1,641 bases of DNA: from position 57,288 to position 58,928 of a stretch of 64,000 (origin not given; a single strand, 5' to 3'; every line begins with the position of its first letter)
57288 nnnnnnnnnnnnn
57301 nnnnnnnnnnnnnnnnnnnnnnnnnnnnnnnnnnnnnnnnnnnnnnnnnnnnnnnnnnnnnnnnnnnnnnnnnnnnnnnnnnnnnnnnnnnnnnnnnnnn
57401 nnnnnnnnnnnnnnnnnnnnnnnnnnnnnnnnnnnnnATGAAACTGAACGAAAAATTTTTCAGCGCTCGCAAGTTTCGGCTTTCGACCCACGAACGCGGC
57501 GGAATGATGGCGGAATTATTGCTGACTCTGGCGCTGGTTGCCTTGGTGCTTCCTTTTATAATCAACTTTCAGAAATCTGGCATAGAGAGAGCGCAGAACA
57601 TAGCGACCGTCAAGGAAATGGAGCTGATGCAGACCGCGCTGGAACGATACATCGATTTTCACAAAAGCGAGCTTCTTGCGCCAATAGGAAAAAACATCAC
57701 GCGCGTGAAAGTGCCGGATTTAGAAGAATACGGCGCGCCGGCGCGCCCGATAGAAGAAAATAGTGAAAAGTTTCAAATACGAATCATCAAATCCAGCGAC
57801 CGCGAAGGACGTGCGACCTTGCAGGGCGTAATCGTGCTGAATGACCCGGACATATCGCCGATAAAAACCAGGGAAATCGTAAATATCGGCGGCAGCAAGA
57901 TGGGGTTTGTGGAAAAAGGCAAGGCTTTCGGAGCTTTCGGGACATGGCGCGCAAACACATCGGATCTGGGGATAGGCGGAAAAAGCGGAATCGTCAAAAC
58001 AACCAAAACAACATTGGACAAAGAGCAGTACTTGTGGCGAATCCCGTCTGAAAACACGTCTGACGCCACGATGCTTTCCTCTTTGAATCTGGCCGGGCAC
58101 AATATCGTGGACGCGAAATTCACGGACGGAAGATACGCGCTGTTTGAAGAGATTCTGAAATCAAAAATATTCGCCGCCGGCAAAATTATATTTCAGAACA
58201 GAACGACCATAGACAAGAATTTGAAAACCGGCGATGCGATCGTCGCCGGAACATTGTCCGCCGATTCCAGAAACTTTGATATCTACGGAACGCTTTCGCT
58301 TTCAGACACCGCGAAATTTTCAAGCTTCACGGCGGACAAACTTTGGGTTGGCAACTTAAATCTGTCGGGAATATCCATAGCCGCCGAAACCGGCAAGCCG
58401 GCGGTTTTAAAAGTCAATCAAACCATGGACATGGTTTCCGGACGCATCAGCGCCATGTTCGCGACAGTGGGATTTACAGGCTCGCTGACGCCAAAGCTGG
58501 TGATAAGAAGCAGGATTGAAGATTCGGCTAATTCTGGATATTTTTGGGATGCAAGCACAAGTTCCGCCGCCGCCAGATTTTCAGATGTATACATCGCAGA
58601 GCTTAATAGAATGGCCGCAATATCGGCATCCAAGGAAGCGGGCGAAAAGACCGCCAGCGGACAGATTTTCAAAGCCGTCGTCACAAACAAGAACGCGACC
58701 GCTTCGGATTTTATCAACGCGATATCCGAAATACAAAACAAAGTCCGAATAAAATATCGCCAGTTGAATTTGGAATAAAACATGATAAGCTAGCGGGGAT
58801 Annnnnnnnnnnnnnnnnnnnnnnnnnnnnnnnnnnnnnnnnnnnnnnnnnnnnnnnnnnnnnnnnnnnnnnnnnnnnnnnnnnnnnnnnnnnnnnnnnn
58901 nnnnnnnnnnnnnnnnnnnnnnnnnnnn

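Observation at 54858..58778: Operon of three paralogous 400-470-aa proteins with prepilin-type N-termini ('giant pseudopilins'), without assembly genes nearby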

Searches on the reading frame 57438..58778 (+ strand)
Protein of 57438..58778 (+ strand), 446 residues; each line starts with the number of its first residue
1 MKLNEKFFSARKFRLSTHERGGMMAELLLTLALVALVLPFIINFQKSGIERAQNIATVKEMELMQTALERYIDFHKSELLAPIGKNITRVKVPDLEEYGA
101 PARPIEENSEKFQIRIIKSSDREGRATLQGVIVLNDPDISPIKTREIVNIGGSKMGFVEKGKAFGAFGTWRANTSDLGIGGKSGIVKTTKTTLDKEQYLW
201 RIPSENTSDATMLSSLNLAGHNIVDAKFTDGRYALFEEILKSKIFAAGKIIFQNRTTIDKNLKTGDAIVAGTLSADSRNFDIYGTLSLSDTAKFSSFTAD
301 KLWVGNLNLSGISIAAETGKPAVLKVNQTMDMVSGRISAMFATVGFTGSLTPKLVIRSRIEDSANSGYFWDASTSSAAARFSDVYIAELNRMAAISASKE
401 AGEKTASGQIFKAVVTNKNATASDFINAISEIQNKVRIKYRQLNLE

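Call 3: search_protein_families(library=pfam, proteins=[window:57438-58778:+], max_evalue=1)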
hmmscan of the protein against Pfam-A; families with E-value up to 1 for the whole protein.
window:57438-58778:+ (446 aa): 2 families
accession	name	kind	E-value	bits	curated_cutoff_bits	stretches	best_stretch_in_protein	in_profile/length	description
PF23898.1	Crass_capsid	-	0.0047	15.8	27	0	189-253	63-127/496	Crassvirus major capsid protein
PF02873.21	MurB_C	-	0.12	13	27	1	414-440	61-88/99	UDP-N-acetylenolpyruvoylglucosamine reductase, C-terminal domain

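Call 4: search_protein_families(library=ncbifam, proteins=[window:57438-58778:+], max_evalue=1)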
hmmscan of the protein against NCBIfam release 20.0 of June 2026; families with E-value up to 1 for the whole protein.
window:57438-58778:+ (446 aa): 0 families

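Call 18: find_homologous_proteins(query=window:57438-58778:+)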
Query window:57438-58778:+ (446 aa): 337 proteins with E <= 0.001 among 8000 candidates; the best 120 are listed.
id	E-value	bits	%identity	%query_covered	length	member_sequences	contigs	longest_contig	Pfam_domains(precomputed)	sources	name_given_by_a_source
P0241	3.6e-284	960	100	100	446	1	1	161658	-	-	-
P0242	4.7e-179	614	65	92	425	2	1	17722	-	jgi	jgi:hypothetical protein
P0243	1.0e-177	609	65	96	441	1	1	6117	-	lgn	-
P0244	3.7e-177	607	65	96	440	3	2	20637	-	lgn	-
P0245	5.0e-177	607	63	96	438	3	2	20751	-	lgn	-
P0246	3.7e-176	604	64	96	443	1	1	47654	-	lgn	-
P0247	8.3e-176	603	64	98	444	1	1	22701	-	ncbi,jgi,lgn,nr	ncbi:MAG: hypothetical protein LBF28_00920 [Rickettsiales bacterium]|jgi:hypothetical protein|nr:hyp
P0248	5.0e-172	591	62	98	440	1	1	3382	-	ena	-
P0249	7.8e-170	583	61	100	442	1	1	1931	-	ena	-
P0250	3.4e-169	581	61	96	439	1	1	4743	-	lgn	-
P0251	5.6e-169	580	61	96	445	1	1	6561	-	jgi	jgi:hypothetical protein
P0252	6.2e-166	570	60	100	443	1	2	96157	-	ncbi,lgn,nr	ncbi:MAG: hypothetical protein JW974_03420 [Alphaproteobacteria bacterium]|nr:hypothetical protein [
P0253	8.9e-166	570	63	95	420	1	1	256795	-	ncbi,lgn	-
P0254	1.7e-163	562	59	96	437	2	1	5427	-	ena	-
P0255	3.6e-163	561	60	99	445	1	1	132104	-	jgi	-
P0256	1.3e-162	560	60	99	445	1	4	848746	-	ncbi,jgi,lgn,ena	-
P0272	2.2e-145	503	54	100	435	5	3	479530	-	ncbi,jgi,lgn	-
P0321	2.7e-137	476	51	97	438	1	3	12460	PF04917.18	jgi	-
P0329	1.2e-136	474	51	97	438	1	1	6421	PF04917.18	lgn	-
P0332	1.6e-136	474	51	97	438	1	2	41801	PF04917.18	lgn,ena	-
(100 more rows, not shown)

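Call 30: search_solved_structures(query=A3, max_evalue=10)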
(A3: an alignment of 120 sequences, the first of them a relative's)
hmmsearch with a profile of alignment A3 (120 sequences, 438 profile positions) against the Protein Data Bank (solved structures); distinct sequences matched with E-value up to 10: 4.
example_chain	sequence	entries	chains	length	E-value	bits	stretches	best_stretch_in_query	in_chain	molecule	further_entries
9egp_A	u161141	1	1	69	0.0053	18.9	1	8-70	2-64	Geopilin domain 1 protein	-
7tgg_A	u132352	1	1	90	0.015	17.5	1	5-68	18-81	Geopilin domain 1 protein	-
3tx1_A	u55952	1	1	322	0.31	13.1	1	410-433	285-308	UDP-N-acetylenolpyruvoylglucosamine reductase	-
2m7g_A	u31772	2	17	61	1.2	11.2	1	18-68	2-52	Geopilin domain 1 protein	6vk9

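Call 33: search_protein_families(library=pfam, proteins=[P0321, P0329, P0332, P0272, P0256], max_evalue=1)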
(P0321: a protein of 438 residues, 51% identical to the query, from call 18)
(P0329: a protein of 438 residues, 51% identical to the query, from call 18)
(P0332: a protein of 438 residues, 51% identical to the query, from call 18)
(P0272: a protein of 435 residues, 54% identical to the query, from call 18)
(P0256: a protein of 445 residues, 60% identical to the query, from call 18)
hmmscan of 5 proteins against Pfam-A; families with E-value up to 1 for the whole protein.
P0321 (438 aa): 2 families
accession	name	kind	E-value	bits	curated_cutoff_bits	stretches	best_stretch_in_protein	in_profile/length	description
PF04917.17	Shufflon_N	-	2.3e-06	27.8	27.5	1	52-294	11-266/324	Bacterial shufflon protein, N-terminal constant region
PF03649.18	UPF0014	-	0.087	12.6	22.6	1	17-72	92-148/242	Uncharacterised protein family (UPF0014)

P0329 (438 aa): 3 families
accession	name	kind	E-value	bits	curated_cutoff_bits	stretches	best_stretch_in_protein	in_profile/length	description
PF04917.17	Shufflon_N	-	2.6e-06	27.6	27.5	1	52-294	11-266/324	Bacterial shufflon protein, N-terminal constant region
PF03649.18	UPF0014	-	0.088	12.6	22.6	1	17-72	92-148/242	Uncharacterised protein family (UPF0014)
PF02873.21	MurB_C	-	0.18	12.5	27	1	408-433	63-89/99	UDP-N-acetylenolpyruvoylglucosamine reductase, C-terminal domain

P0332 (438 aa): 3 families
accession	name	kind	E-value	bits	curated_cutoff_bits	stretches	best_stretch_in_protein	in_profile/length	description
PF04917.17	Shufflon_N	-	4e-06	27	27.5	1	52-294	11-266/324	Bacterial shufflon protein, N-terminal constant region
PF03649.18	UPF0014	-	0.088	12.6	22.6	1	17-72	92-148/242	Uncharacterised protein family (UPF0014)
PF02873.21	MurB_C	-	0.18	12.5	27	1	408-433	63-89/99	UDP-N-acetylenolpyruvoylglucosamine reductase, C-terminal domain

P0272 (435 aa): 2 families
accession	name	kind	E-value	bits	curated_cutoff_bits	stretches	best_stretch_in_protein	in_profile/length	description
PF08129.17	Antimicrobial17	-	0.15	12.5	25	1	349-378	21-49/57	Alpha/beta enterocin family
PF02873.21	MurB_C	-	0.16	12.7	27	1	386-430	44-88/99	UDP-N-acetylenolpyruvoylglucosamine reductase, C-terminal domain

P0256 (445 aa): 3 families
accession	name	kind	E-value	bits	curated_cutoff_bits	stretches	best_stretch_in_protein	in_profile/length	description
PF02873.21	MurB_C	-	0.03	14.9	27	1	407-440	56-89/99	UDP-N-acetylenolpyruvoylglucosamine reductase, C-terminal domain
PF11803.13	UXS1_N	-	0.079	13.7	30.1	1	15-74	9-65/75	UDP-glucuronate decarboxylase N-terminal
PF17833.7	pre-PUA_NIP7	-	0.15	12.9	23.1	1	59-93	7-39/80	NIP7/UPF0113, pre-PUA domain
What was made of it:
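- Some C orthologs pass the Pfam Shufflon_N cut-off (call 33).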

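Call 39: search_dna_similar(query=P0321, collection=plasmids, mode=protein, max_evalue=1, max_rows=15)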
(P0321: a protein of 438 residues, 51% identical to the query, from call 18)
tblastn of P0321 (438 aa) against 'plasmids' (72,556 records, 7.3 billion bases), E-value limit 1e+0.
Records with a match: 26; places in all: 28; records where one place covers at least 80% of the query: 0.
Best place of each record, by identity: <60% 26.
By first word of the organism name: Xanthomonas 13; Serratia 3; Ralstonia 3; Citrobacter 2; Pseudomonas 2; Stenotrophomonas 1; Erwinia 1; Arsenophonus 1.
By predicted mobility (MOB-suite, as given by PLSDB): non-mobilizable 11; conjugative 11; mobilizable 4.
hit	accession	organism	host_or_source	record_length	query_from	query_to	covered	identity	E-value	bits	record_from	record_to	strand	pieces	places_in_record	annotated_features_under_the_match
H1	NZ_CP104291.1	Stenotrophomonas maltophilia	water,freshwater stream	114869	43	278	54%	23.0%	5e-1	41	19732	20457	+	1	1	pilV: shufflon system plasmid conjugative transfer pilus tip adhesin PilV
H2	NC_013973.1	Erwinia amylovora ATCC 49946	-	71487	53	271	50%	23.6%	3e-1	41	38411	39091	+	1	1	pilV: shufflon system plasmid conjugative transfer pilus tip adhesin PilV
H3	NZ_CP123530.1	Arsenophonus nasoniae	Nasonia vitripennis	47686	41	237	45%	25.4%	2e-4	52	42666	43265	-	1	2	pilV: shufflon system plasmid conjugative transfer pilus tip adhesin PilV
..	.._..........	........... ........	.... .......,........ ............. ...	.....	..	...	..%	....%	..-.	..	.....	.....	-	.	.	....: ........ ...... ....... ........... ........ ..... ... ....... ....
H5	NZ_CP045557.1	Citrobacter sp. S39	-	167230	34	227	44%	25.5%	2e-2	45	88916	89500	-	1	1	pilV: shufflon system plasmid conjugative transfer pilus tip adhesin PilV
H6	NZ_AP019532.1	Serratia symbiotica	Acyrthosiphon pisum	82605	48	237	43%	25.7%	1e-1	42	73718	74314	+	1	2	pilV: shufflon system plasmid conjugative transfer pilus tip adhesin PilV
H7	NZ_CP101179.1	Xanthomonas campestris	-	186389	43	247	47%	23.1%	3e-2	45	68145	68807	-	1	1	pilV: shufflon system plasmid conjugative transfer pilus tip adhesin PilV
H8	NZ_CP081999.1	Xanthomonas campestris pv. campestris str. CN13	-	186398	43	247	47%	23.1%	3e-2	45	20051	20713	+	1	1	pilV: shufflon system plasmid conjugative transfer pilus tip adhesin PilV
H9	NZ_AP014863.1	Pseudomonas furukawaii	-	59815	46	226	41%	26.0%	2e-1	42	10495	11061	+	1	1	pilV: shufflon system plasmid conjugative transfer pilus tip adhesin PilV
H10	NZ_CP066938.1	Xanthomonas campestris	Brassica oleracea var. capitata,Cell ...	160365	43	247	47%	22.7%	6e-2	44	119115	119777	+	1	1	pilV: shufflon system plasmid conjugative transfer pilus tip adhesin PilV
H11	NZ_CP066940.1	Xanthomonas campestris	Brassica oleracea var. gemmifera,Cell ...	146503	43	247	47%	22.7%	1e-1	43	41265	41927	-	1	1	pilV: shufflon system plasmid conjugative transfer pilus tip adhesin PilV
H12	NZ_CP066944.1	Xanthomonas campestris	Brassica oleracea var. capitata,Cell ...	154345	43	247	47%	22.7%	1e-1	43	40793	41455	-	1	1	pilV: shufflon system plasmid conjugative transfer pilus tip adhesin PilV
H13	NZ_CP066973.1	Xanthomonas campestris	Brassica oleracea var. capitata,Cell ...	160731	43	247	47%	22.7%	1e-1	43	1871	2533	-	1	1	pilV: shufflon system plasmid conjugative transfer pilus tip adhesin PilV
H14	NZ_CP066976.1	Xanthomonas campestris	Brassica oleracea var. capitata,Cell ...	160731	43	247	47%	22.7%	1e-1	43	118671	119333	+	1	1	pilV: shufflon system plasmid conjugative transfer pilus tip adhesin PilV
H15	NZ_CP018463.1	Xanthomonas euvesicatoria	Capsicum frutescens,pathogen ...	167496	43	247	47%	22.7%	1e+0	40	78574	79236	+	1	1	pilV: shufflon system plasmid conjugative transfer pilus tip adhesin PilV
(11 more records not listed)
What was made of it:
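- All 15 listed plasmid matches to a C ortholog (of 26 records) are annotated pilV (call 39).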

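Call 43: get_annotated_region(hit=H4, flank=12000)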
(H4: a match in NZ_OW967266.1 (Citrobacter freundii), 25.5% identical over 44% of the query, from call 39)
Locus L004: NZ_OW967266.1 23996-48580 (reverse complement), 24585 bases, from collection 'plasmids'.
description: Citrobacter freundii isolate 22 plasmid P3, complete sequence
organism: Citrobacter freundii (NCBI taxid 546)
taxonomy: Bacteria; Pseudomonadota; Gammaproteobacteria; Enterobacterales; Enterobacteriaceae; Citrobacter; Citrobacter freundii
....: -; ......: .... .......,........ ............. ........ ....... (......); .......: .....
typing (MOB-suite, as given by PLSDB): mobilizable; relaxase MOBF
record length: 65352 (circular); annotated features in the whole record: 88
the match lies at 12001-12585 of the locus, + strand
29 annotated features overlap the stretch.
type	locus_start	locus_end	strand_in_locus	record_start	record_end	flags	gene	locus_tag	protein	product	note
CDS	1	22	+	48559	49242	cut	-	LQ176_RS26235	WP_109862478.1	type IV secretion system protein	-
CDS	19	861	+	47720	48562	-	virB9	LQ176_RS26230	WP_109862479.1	P-type conjugative transfer protein VirB9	-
CDS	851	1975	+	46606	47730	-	-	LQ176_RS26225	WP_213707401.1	TrbI/VirB10 family protein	-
CDS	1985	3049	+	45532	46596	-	virB11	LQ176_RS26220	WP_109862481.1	P-type DNA transfer ATPase VirB11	GO:0044097 - secretion by the type IV secretion system [Evidence IEA]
CDS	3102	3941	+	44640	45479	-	-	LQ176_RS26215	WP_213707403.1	toxin co-regulated pilus biosynthesis Q family protein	-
CDS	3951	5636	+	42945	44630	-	-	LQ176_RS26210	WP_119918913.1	PilN family type IVB pilus formation outer membrane protein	GO:0009297 - pilus assembly [Evidence IEA]; GO:0009306 - protein secretion [Evidence IEA]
CDS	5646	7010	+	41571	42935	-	pilO2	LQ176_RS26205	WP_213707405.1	type 4b pilus protein PilO2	-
CDS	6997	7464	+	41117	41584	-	pilP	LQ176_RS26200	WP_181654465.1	type IV pilus biogenesis protein PilP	GO:0009297 - pilus assembly [Evidence IEA]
CDS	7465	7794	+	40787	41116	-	-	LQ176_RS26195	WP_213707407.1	ATPase, T2SS/T4P/T4SS family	-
CDS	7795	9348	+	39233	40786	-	-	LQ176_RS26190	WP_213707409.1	ATPase, T2SS/T4P/T4SS family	-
CDS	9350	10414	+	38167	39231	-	-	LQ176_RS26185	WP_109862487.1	type II secretion system F family protein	-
CDS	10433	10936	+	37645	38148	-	-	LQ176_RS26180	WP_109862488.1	type 4 pilus major pilin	-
CDS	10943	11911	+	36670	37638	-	-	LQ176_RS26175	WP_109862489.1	ATPase, T2SS/T4P/T4SS family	-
CDS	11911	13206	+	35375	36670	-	pilV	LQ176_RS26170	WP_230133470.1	shufflon system plasmid conjugative transfer pilus tip adhesin PilV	-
CDS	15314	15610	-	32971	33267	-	-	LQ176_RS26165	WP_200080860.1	hypothetical protein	-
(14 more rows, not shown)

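Call 45: get_annotated_region(hit=H3, flank=1500)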
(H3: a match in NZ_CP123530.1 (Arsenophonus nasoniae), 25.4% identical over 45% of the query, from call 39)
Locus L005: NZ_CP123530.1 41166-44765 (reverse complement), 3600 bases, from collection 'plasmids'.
description: Arsenophonus nasoniae strain aNv_CAN plasmid paNv_CAN7, complete sequence
organism: Arsenophonus nasoniae (NCBI taxid 638)
taxonomy: Bacteria; Pseudomonadota; Gammaproteobacteria; Enterobacterales; Morganellaceae; Arsenophonus; Arsenophonus nasoniae
host: -; source: Nasonia vitripennis; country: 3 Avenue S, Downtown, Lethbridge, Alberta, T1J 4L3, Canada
typing (MOB-suite, as given by PLSDB): mobilizable; replicon rep_cluster_1971; relaxase MOBP
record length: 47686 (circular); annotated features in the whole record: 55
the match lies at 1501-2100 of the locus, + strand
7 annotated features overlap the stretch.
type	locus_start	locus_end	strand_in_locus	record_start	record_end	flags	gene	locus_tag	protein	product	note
CDS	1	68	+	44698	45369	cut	-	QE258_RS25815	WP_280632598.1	A24 family peptidase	-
CDS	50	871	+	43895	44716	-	pilV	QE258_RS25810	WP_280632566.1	shufflon system plasmid conjugative transfer pilus tip adhesin PilV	-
CDS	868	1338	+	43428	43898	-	-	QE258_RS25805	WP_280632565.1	phage tail protein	-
CDS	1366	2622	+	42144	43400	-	pilV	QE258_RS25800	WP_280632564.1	shufflon system plasmid conjugative transfer pilus tip adhesin PilV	-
CDS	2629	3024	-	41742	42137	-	-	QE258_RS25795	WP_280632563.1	hypothetical protein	-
CDS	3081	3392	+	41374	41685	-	-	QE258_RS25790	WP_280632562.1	hypothetical protein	-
CDS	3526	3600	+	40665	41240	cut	-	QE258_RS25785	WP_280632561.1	DNA topoisomerase III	-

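Call 46: get_annotated_region(hit=H1, flank=1500)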
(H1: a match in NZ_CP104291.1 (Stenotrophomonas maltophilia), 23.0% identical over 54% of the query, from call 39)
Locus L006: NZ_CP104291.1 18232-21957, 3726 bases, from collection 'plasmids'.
description: Stenotrophomonas maltophilia strain ACYCa.6E plasmid pACYCa.6E, complete sequence
organism: Stenotrophomonas maltophilia (NCBI taxid 40324)
taxonomy: Bacteria; Pseudomonadota; Gammaproteobacteria; Lysobacterales; Lysobacteraceae; Stenotrophomonas; Stenotrophomonas maltophilia
host: -; source: water,freshwater stream; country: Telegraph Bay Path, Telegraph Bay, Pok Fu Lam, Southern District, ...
typing (MOB-suite, as given by PLSDB): non-mobilizable; mating-pair formation MPF_I
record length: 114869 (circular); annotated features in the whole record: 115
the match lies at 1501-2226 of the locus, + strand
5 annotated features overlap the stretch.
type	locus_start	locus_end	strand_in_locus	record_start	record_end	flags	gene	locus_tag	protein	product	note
CDS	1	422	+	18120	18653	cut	-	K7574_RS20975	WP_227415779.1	type 4 pilus major pilin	-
CDS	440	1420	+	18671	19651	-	-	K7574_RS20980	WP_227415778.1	ATPase, T2SS/T4P/T4SS family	-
CDS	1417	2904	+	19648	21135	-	pilV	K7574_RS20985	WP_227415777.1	shufflon system plasmid conjugative transfer pilus tip adhesin PilV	-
CDS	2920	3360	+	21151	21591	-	pilM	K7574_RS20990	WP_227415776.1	type IV pilus biogenesis protein PilM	-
CDS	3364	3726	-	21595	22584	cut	-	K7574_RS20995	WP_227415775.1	hypothetical protein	-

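Call 47: get_annotated_region(hit=H2, flank=1500)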
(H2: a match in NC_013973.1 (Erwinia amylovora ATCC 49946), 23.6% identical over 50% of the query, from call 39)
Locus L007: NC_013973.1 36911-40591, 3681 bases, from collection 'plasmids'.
description: Erwinia amylovora ATCC 49946 plasmid 2, complete sequence
organism: Erwinia amylovora ATCC 49946 (NCBI taxid 716540)
taxonomy: Bacteria; Pseudomonadota; Gammaproteobacteria; Enterobacterales; Erwiniaceae; Erwinia; Erwinia amylovora; Erwinia amylovora ATCC 49946
host: -; source: -; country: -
typing (MOB-suite, as given by PLSDB): conjugative; replicon IncP; relaxase MOBP; mating-pair formation MPF_I
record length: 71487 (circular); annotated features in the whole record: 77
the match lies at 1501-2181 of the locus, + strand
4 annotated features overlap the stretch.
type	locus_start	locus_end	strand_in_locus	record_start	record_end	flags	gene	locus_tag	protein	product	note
CDS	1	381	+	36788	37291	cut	-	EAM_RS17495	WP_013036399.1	type 4 pilus major pilin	-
CDS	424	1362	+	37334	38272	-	-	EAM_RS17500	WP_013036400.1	ATPase, T2SS/T4P/T4SS family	-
CDS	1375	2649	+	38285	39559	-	pilV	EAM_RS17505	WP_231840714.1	shufflon system plasmid conjugative transfer pilus tip adhesin PilV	-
CDS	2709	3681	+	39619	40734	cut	-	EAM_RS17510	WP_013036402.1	acyltransferase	-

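Call 48: get_annotated_region(hit=H7, flank=1500)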
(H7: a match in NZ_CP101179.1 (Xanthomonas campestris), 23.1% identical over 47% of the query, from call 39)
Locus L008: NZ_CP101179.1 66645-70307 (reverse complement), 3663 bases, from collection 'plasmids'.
description: Xanthomonas campestris pv. campestris strain CN13 plasmid unnamed, complete sequence
organism: Xanthomonas campestris (NCBI taxid 340)
taxonomy: Bacteria; Pseudomonadota; Gammaproteobacteria; Lysobacterales; Lysobacteraceae; Xanthomonas; Xanthomonas campestris
host: -; source: -; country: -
typing (MOB-suite, as given by PLSDB): conjugative; relaxase MOBP; mating-pair formation MPF_I
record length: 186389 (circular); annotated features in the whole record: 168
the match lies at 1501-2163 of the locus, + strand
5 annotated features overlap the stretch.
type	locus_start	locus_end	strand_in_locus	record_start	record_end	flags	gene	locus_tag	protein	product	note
CDS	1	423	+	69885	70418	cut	-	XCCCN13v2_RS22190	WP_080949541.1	type 4 pilus major pilin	-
CDS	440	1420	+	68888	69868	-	-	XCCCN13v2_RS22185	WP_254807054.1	ATPase, T2SS/T4P/T4SS family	-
CDS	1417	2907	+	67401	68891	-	pilV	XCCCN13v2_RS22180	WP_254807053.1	shufflon system plasmid conjugative transfer pilus tip adhesin PilV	-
CDS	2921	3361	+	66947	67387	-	pilM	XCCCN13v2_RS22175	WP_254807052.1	type IV pilus biogenesis protein PilM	-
CDS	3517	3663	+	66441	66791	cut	-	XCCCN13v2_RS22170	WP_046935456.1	hypothetical protein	-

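Call 49: get_annotated_region(hit=H9, flank=1500)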
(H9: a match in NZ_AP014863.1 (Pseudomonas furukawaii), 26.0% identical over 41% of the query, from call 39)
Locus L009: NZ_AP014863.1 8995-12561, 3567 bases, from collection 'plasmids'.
description: Pseudomonas furukawaii strain KF707 plasmid pKF707, complete sequence
organism: Pseudomonas furukawaii (NCBI taxid 1149133)
taxonomy: Bacteria; Pseudomonadota; Gammaproteobacteria; Pseudomonadales; Pseudomonadaceae; Pseudomonas; Pseudomonas furukawaii
host: -; source: -; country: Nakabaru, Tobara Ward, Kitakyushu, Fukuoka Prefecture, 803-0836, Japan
typing (MOB-suite, as given by PLSDB): mobilizable; relaxase MOBP
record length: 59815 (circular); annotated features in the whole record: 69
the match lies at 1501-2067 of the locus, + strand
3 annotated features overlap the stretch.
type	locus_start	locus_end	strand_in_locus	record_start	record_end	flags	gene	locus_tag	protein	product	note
CDS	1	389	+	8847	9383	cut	-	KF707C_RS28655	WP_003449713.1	type 4 pilus major pilin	-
CDS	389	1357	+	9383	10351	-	-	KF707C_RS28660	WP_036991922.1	ATPase, T2SS/T4P/T4SS family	-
CDS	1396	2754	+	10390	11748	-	pilV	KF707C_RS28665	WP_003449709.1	shufflon system plasmid conjugative transfer pilus tip adhesin PilV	-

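Call 50: get_annotated_region(hit=H6, flank=1500)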
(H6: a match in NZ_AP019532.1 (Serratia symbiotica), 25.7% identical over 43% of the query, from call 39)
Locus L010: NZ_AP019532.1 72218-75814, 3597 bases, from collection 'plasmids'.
description: Serratia symbiotica strain IS plasmid pSsyis1, complete sequence
organism: Serratia symbiotica (NCBI taxid 138074)
taxonomy: Bacteria; Pseudomonadota; Gammaproteobacteria; Enterobacterales; Yersiniaceae; Serratia; Serratia symbiotica
host: -; source: Acyrthosiphon pisum; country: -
typing (MOB-suite, as given by PLSDB): conjugative; replicon rep_cluster_1971; relaxase MOBP,MOBP; mating-pair formation MPF_T
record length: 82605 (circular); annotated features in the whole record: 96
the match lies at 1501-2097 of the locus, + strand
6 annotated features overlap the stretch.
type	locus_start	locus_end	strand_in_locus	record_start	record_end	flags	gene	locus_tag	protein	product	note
CDS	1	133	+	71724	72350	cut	-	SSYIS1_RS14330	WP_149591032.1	type 4 pilus major pilin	-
CDS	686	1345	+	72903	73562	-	-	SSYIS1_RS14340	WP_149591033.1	A24 family peptidase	-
CDS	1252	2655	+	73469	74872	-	pilV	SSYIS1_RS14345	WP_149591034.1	shufflon system plasmid conjugative transfer pilus tip adhesin PilV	-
CDS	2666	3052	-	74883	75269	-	-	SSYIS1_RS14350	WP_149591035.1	hypothetical protein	-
CDS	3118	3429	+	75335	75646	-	-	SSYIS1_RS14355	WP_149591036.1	hypothetical protein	-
CDS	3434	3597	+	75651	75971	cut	-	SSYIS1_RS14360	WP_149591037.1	hypothetical protein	-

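Call 57: predict_structure(alignment_id=A3)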
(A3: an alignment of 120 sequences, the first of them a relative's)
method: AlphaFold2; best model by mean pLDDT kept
length: 446 residues; sequences in the alignment: 120
mean_pLDDT: 62.4   pTM: 0.39
mean pLDDT of the five models: 62.4, 61.8, 60.9, 54.4, 52.8
residues with pLDDT >= 90: 2; 70-90: 178; 50-70: 134; < 50: 132
segments of 3 or more residues with pLDDT < 50: 1-19, 197-203, 210-217, 233-235, 272-279, 281-288, 292-318, 320-356, 376-381
pLDDT, mean of each block of 10 residues (from residue 1): 44 42 76 89 84 81 84 78 70 82 62 80 72 77 72 73 65 65 72 52 53 47 51 50 58 60 60 45 46 47 43 44 39 31 32 47 56 50 62 78 77 81 79 84 66
secondary structure, 60 per line:
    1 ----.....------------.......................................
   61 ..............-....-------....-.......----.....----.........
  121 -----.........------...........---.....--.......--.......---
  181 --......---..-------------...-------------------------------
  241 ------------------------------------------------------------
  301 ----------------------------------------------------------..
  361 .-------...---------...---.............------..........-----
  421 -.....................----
elements in order: H5-9 H22-74 H76-79 E87-90 H92-98 H103-107 E112-120 E126-134 H141-151 E155-159 E162-165 E171-173 H174-177 E183-188 E359-361 E369-371 H387-399 H406-415 H422-442
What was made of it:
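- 57438..58778 (+): Gene C: the most PilV-like of the three (446 aa), signal ...ERG|GMMAE. The AlphaFold model has helix 22-74 plus a sheet at 87-188 (call 57).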
